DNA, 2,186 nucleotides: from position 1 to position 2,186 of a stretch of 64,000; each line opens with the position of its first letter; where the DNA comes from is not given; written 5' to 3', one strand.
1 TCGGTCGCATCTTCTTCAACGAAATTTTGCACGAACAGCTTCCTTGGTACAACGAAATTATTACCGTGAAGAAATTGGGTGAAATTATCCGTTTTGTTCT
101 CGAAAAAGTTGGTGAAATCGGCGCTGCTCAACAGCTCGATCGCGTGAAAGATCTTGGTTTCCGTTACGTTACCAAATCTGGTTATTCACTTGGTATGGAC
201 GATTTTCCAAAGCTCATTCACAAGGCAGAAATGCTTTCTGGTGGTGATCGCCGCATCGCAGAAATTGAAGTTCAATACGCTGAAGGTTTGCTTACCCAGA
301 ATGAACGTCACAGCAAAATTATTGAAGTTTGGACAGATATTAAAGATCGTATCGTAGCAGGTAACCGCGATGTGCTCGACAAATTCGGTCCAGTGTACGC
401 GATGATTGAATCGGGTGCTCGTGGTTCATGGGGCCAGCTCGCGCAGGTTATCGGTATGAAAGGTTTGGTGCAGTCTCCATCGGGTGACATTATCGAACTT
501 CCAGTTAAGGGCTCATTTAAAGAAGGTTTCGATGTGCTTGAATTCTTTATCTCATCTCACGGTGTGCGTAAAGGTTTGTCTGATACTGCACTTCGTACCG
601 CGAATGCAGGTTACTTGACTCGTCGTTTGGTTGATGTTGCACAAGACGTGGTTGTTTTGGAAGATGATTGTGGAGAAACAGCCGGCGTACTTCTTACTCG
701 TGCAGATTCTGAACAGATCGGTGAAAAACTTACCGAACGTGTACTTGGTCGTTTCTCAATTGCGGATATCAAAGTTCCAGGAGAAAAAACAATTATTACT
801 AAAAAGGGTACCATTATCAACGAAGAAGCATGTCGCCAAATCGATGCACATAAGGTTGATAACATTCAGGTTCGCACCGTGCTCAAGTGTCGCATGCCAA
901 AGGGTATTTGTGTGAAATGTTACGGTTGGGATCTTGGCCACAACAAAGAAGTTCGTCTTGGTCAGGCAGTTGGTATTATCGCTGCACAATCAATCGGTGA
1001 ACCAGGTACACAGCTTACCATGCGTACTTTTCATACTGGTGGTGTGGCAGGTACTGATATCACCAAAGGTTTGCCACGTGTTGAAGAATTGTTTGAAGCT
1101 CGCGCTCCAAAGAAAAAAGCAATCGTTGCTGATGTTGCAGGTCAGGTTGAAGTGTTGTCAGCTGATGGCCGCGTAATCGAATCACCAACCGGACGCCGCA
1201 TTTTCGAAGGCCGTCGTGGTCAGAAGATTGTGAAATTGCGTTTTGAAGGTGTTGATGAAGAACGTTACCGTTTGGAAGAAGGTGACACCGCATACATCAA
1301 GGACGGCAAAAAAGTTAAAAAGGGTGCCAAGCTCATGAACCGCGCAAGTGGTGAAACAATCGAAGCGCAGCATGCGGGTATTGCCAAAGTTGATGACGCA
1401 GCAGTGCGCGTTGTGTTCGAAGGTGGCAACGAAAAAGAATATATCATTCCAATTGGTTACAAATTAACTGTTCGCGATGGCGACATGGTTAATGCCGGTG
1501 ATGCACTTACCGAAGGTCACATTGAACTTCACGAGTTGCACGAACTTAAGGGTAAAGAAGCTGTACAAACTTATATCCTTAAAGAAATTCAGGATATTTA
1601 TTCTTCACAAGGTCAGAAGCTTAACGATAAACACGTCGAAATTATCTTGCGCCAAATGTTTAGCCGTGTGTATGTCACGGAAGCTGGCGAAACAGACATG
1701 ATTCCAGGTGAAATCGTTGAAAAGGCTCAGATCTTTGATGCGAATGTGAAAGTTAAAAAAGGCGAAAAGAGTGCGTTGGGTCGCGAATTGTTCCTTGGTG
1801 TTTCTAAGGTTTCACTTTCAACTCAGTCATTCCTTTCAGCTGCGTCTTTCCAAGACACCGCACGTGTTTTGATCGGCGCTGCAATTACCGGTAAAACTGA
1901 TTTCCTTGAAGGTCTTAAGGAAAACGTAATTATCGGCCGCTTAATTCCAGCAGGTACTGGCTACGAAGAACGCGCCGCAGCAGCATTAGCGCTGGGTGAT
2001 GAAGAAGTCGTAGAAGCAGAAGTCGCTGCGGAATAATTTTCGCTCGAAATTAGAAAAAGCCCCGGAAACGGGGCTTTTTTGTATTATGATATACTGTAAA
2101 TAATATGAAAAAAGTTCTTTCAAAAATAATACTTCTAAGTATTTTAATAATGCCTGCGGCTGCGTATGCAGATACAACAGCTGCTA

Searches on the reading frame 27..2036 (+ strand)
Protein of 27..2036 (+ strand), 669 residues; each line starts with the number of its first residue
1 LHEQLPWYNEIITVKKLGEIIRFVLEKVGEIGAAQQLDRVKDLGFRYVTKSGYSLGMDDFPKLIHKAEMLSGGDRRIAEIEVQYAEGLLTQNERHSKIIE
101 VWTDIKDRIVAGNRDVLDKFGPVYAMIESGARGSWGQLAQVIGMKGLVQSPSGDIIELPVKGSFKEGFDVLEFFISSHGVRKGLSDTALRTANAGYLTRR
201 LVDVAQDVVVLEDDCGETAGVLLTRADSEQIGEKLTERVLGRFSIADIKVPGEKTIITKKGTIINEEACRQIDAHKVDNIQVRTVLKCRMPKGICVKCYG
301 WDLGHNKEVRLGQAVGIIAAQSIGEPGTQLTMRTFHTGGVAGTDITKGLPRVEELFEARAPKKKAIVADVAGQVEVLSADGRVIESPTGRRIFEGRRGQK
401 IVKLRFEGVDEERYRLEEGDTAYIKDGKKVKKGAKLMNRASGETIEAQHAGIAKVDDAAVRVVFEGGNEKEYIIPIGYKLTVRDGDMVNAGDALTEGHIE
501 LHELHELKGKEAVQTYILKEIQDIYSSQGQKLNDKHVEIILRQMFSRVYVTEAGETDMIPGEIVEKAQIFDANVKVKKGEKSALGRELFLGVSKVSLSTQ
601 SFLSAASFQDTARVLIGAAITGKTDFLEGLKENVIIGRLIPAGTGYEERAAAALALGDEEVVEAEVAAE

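Call 10: search_protein_families(library=pfam, proteins=[window:27-2036:+], max_evalue=0.1)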
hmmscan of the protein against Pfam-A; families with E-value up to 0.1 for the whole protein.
window:27-2036:+ (669 aa): 6 families
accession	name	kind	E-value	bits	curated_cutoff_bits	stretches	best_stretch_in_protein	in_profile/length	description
PF04998.22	RNA_pol_Rpb1_5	-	6e-62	210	28.5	1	167-556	1-257/267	RNA polymerase Rpb1, domain 5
PF05000.22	RNA_pol_Rpb1_4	-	8.1e-08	32.6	24.8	1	97-155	25-82/107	RNA polymerase Rpb1, domain 4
PF04983.23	RNA_pol_Rpb1_3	-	3e-06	27.7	28.9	1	14-59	116-161/162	RNA polymerase Rpb1, domain 3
PF13533.13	Biotin_lipoyl_2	-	0.00014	22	29.8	0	480-494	14-28/32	Biotin-lipoyl like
PF21668.3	RPOC_hybrid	-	0.0016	18.6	27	1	444-498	9-70/102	DNA-directed RNA polymerase subunit beta', hybrid domain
PF01333.25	Apocytochr_F_C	-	0.0025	18.3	30.4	1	456-496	22-62/118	Apocytochrome F, C-terminal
